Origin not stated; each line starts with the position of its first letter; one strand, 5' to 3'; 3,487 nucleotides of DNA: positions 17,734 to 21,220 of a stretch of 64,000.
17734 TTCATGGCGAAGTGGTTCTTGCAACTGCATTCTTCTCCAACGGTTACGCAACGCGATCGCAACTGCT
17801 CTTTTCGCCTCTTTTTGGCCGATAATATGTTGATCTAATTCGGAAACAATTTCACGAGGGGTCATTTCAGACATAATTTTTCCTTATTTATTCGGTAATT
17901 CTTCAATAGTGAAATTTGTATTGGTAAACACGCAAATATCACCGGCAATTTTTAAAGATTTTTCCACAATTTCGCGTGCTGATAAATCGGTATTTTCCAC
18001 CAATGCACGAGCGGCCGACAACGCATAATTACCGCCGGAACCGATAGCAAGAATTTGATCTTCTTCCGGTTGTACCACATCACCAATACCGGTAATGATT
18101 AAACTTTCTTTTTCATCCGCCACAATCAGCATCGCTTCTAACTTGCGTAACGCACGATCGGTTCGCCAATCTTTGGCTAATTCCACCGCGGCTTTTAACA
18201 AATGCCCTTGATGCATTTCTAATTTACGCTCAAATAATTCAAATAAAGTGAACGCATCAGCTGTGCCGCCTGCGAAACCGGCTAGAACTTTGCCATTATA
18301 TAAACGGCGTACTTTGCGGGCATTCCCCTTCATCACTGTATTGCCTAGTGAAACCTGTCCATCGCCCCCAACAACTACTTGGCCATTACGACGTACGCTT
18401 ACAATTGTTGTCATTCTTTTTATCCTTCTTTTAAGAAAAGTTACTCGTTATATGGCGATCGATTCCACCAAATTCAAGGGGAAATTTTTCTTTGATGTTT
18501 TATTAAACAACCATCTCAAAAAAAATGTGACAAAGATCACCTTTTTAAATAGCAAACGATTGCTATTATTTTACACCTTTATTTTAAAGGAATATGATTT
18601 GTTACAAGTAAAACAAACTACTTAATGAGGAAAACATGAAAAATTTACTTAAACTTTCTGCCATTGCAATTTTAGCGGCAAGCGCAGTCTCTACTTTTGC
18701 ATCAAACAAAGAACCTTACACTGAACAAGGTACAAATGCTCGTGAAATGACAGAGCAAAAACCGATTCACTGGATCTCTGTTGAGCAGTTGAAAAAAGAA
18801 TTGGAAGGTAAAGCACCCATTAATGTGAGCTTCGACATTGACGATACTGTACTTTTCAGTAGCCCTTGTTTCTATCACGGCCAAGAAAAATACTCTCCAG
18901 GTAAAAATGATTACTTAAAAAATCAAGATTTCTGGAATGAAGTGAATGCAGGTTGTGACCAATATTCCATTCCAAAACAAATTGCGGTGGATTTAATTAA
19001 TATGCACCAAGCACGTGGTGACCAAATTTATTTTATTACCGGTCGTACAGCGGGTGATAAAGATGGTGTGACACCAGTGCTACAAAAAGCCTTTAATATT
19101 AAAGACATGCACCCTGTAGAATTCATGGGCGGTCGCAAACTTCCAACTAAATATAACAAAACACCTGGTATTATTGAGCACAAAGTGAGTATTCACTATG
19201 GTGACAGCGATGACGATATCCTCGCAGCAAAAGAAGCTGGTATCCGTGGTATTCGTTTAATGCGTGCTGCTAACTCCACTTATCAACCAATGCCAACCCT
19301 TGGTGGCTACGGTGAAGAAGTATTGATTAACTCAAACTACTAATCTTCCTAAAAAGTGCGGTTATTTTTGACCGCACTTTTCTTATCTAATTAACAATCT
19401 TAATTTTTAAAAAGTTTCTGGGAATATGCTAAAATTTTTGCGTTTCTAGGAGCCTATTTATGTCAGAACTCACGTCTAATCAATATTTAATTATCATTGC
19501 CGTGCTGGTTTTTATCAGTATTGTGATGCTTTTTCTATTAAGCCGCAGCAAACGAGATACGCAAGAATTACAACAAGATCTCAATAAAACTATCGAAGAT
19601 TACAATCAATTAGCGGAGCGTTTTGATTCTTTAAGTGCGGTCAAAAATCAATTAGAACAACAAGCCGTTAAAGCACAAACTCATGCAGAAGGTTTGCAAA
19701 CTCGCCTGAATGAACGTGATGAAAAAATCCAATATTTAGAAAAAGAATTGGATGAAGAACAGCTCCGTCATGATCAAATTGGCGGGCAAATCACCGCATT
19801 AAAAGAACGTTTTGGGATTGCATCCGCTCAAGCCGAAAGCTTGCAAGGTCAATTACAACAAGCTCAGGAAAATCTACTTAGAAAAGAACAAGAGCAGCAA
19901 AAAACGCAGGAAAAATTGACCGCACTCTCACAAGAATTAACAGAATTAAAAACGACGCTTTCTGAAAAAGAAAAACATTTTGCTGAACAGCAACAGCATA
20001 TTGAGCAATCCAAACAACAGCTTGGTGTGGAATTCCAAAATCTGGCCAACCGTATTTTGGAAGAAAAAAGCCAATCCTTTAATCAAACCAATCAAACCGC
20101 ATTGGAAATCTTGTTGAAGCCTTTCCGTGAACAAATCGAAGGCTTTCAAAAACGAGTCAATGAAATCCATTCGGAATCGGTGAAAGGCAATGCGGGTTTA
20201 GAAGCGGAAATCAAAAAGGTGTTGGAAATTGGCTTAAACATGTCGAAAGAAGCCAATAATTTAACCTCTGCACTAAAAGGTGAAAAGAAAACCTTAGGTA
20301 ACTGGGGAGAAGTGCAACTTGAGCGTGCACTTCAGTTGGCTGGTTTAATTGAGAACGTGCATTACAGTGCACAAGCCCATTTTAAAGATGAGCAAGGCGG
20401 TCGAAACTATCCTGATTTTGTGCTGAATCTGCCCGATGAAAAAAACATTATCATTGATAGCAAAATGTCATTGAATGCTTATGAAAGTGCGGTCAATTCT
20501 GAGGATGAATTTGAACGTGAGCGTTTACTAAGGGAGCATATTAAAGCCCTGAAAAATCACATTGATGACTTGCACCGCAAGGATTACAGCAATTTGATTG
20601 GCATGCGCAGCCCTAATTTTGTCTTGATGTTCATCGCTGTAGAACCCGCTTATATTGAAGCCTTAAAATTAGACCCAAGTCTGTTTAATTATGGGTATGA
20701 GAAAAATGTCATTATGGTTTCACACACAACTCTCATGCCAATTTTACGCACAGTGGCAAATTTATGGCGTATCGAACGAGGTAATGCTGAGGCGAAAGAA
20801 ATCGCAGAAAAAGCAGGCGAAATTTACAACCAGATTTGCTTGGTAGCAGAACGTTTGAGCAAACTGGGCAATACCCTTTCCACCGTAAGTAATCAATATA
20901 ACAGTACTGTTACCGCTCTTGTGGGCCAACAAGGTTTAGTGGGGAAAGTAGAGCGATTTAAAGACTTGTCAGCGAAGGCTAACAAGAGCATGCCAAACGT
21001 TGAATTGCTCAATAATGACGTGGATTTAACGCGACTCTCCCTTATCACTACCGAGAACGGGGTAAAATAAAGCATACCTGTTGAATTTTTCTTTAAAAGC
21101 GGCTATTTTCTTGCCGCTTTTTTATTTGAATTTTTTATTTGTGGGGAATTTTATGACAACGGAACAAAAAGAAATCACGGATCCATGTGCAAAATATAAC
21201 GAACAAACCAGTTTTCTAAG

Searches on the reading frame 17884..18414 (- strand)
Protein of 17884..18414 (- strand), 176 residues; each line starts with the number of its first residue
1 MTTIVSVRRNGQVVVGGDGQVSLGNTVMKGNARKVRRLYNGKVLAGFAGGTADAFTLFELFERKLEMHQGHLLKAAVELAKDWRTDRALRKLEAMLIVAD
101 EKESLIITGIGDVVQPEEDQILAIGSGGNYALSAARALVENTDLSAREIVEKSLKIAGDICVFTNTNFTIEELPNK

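Call 8: search_protein_families(library=ncbifam, proteins=[window:17884-18414:-])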
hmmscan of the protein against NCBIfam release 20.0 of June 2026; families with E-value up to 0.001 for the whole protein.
window:17884-18414:- (176 aa): 4 families
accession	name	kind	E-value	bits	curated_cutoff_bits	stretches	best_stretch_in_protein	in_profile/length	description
NF003964.0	PRK05456.1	equivalog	1.2e-90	302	137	1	1-173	7-178/179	ATP-dependent protease subunit HslV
TIGR03692.1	ATP_dep_HslV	equivalog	6.2e-87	289.7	157.75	1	2-173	1-171/171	HslVU peptidase proteolytic subunit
TIGR03634.1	arc_protsome_B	equivalog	6.6e-08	32.4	224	1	1-136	1-141/185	archaeal proteasome endopeptidase complex subunit beta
TIGR03690.1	20S_bact_beta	equivalog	2.6e-05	24.1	191.9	1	2-140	6-155/222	proteasome subunit beta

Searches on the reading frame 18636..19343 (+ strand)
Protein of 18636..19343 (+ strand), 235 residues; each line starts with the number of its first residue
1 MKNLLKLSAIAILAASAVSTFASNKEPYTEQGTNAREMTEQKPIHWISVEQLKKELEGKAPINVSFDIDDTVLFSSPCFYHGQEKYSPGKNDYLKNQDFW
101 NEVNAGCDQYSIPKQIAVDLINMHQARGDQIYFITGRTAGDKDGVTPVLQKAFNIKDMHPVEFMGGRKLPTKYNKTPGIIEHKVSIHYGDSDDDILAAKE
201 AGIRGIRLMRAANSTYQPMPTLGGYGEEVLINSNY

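Call 8: search_protein_families(library=ncbifam, proteins=[window:18636-19343:+])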
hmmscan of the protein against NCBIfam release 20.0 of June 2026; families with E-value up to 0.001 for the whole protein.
window:18636-19343:+ (235 aa): 2 families
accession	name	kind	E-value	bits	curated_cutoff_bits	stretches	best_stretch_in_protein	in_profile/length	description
TIGR01672.1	AphA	equivalog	1.6e-118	394.5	195.8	1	1-235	1-237/237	acid phosphatase AphA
TIGR01533.1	lipo_e_P4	equivalog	0.00036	19.8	216.05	1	51-157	74-169/273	5'-nucleotidase, lipoprotein e(P4) family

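Call 45: find_homologous_proteins(query=window:18636-19343:+, max_evalue=1e-30)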
Query window:18636-19343:+ (235 aa): 718 proteins with E <= 1e-30 among 1137 candidates; the best 120 are listed.
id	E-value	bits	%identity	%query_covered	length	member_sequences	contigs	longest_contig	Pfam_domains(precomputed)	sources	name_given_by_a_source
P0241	2.3e-140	484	89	100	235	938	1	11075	PF03767.21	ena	-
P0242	1.6e-139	481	89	100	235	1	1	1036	PF03767.21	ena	-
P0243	1.6e-139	481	88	100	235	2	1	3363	PF03767.21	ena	-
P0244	1.6e-139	481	89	100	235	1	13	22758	PF03767.21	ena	-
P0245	1.6e-139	481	89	100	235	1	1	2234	PF03767.21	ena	-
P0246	1.6e-139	481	89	100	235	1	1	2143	PF03767.21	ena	-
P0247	1.6e-139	481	88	100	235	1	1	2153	PF03767.21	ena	-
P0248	1.6e-139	481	88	100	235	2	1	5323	PF03767.21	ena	-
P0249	1.6e-139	481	88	100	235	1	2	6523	PF03767.21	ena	-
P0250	1.6e-139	481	89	100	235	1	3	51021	PF03767.21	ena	-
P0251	2.2e-139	481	88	100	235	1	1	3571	PF03767.21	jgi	-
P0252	2.2e-139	481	88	100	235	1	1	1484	PF03767.21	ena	-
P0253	2.2e-139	481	89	100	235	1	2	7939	PF03767.21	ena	-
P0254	2.2e-139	481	89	100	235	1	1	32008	PF03767.21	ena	-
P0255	3.0e-139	480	89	100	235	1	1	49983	PF03767.21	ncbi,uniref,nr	ncbi:acid phosphatase AphA [Aggregatibacter kilianii]|uniref:acid phosphatase AphA n=1 Tax=Aggregati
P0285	1.5e-138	478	88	100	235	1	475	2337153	PF03767.21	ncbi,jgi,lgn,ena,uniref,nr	ncbi:acid phosphatase [Aggregatibacter aphrophilus NJ8700]|jgi:hypothetical protein|uniref:Class B a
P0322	3.6e-136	470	86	100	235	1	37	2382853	PF03767.21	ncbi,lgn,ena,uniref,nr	ncbi:acid phosphatase AphA [Aggregatibacter actinomycetemcomitans]|uniref:Class B acid phosphatase n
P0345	7.0e-129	446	80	100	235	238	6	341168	PF03767.21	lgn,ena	-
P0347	2.1e-128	445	83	100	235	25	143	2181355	PF03767.21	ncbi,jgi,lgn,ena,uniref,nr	ncbi:acid phosphatase/phosphotransferase, class B, non-specific [Haemophilus pittmaniae]|jgi:HAD pho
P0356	8.2e-111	387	71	100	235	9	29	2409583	PF03767.21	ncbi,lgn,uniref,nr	ncbi:Class B acid phosphatase precursor [Pasteurella multocida]|uniref:Class B acid phosphatase n=1 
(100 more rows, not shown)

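Call 46: find_encoding_contigs(protein=P0285, flank=1000, max_places=1)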
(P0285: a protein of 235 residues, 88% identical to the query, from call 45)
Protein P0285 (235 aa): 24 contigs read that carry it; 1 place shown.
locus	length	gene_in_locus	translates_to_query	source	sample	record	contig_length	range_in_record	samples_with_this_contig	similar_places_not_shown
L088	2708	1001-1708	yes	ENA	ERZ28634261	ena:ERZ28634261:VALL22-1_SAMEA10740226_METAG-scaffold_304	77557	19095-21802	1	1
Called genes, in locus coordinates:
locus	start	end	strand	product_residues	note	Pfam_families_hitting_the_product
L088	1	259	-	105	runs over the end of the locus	PF00893:Multi_Drug_Res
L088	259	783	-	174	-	PF00227:Proteasome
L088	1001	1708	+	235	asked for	PF03767:Acid_phosphat_B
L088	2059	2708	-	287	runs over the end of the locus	PF01040:UbiA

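Call 47: find_encoding_contigs(protein=P0322, flank=1000, max_places=1)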
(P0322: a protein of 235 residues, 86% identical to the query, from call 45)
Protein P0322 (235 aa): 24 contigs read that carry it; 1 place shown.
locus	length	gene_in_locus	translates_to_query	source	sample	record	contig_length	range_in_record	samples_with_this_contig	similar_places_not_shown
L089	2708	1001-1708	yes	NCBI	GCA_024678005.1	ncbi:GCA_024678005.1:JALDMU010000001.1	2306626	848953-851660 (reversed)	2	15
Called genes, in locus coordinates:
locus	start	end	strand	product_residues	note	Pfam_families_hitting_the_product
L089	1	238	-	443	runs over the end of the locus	PF00493:MCM (faint), PF00004:AAA, PF07728:AAA_5 (weak), PF13401:AAA_22 (faint), PF07724:AAA_2, PF00004:AAA (weak)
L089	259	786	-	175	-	PF00227:Proteasome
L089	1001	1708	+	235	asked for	PF03767:Acid_phosphat_B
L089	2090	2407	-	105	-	PF14131:DUF4298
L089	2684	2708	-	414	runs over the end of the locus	PF03222:Trp_Tyr_perm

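Call 48: find_encoding_contigs(protein=P0347, flank=1000, max_places=1)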
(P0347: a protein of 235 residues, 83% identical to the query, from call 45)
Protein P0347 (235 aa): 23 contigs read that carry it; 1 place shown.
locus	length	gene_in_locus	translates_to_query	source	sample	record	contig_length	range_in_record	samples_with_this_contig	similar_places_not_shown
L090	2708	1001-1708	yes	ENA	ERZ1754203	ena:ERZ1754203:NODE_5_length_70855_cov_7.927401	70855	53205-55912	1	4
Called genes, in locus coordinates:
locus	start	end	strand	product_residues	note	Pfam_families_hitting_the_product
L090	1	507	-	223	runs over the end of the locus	PF00834:Ribul_P_3_epim, PF01729:QRPTase_C (faint)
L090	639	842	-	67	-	PF13441:Gly-zipper_YMGG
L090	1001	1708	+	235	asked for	PF03767:Acid_phosphat_B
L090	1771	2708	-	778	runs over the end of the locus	PF07715:Plug, PF00593:TonB_dep_Rec_b-barrel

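Call 49: find_encoding_contigs(protein=P0356, flank=1000, max_places=1)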
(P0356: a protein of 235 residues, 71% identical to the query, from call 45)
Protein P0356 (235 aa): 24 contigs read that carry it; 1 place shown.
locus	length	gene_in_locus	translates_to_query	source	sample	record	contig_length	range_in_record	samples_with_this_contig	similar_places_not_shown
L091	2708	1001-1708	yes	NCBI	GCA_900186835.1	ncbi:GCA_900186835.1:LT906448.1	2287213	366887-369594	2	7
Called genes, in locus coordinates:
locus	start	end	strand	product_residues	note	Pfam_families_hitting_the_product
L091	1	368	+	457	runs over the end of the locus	PF01235:Na_Ala_symp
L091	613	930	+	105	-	PF02482:Ribosomal_S30AE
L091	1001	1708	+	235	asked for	PF03767:Acid_phosphat_B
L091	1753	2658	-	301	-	PF02899:Phage_int_SAM_1, PF00589:Phage_integrase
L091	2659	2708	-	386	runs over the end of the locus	PF01306:LacY_symp (faint), PF03825:Nuc_H_symport (weak), PF07690:MFS_1, PF12832:MFS_1_like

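Call 50: find_encoding_contigs(protein=P0345, flank=1000, max_places=1)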
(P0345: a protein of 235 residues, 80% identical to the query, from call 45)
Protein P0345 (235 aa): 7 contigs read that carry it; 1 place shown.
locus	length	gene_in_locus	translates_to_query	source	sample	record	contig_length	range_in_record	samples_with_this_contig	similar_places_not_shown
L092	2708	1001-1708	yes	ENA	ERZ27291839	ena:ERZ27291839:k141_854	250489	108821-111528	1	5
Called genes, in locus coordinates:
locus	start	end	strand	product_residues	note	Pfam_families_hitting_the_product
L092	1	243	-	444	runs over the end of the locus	PF00493:MCM (faint), PF13191:AAA_16 (faint), PF00004:AAA, PF07728:AAA_5 (weak), PF13401:AAA_22 (faint), PF07724:AAA_2, PF00004:AAA (weak)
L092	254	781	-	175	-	PF00227:Proteasome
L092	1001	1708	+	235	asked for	PF03767:Acid_phosphat_B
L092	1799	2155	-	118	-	PF13683:rve_3 (weak), PF13333:rve_2 (weak)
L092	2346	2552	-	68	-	-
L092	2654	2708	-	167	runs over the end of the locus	PF02664:LuxS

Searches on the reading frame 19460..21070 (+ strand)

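Call 8: search_protein_families(library=ncbifam, proteins=[window:19460-21070:+])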
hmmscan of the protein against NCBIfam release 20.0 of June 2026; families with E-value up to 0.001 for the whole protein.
window:19460-21070:+ (536 aa): 4 families
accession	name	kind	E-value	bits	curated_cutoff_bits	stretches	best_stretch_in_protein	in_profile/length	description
NF007686.0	PRK10361.1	equivalog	7.2e-86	288.7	810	1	93-511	21-435/475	DNA recombination protein RmuC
TIGR02168.1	SMC_prok_B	equivalog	1.4e-09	36.3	567.35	1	37-278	223-929/1181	chromosome segregation protein SMC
TIGR04523.1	Mplasa_alph_rch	subfamily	4.8e-06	24.8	270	1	31-272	320-554/745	helix-rich protein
TIGR02169.1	SMC_prok_A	equivalog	7.3e-05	20.6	729.4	1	29-250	306-530/1165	chromosome segregation protein SMC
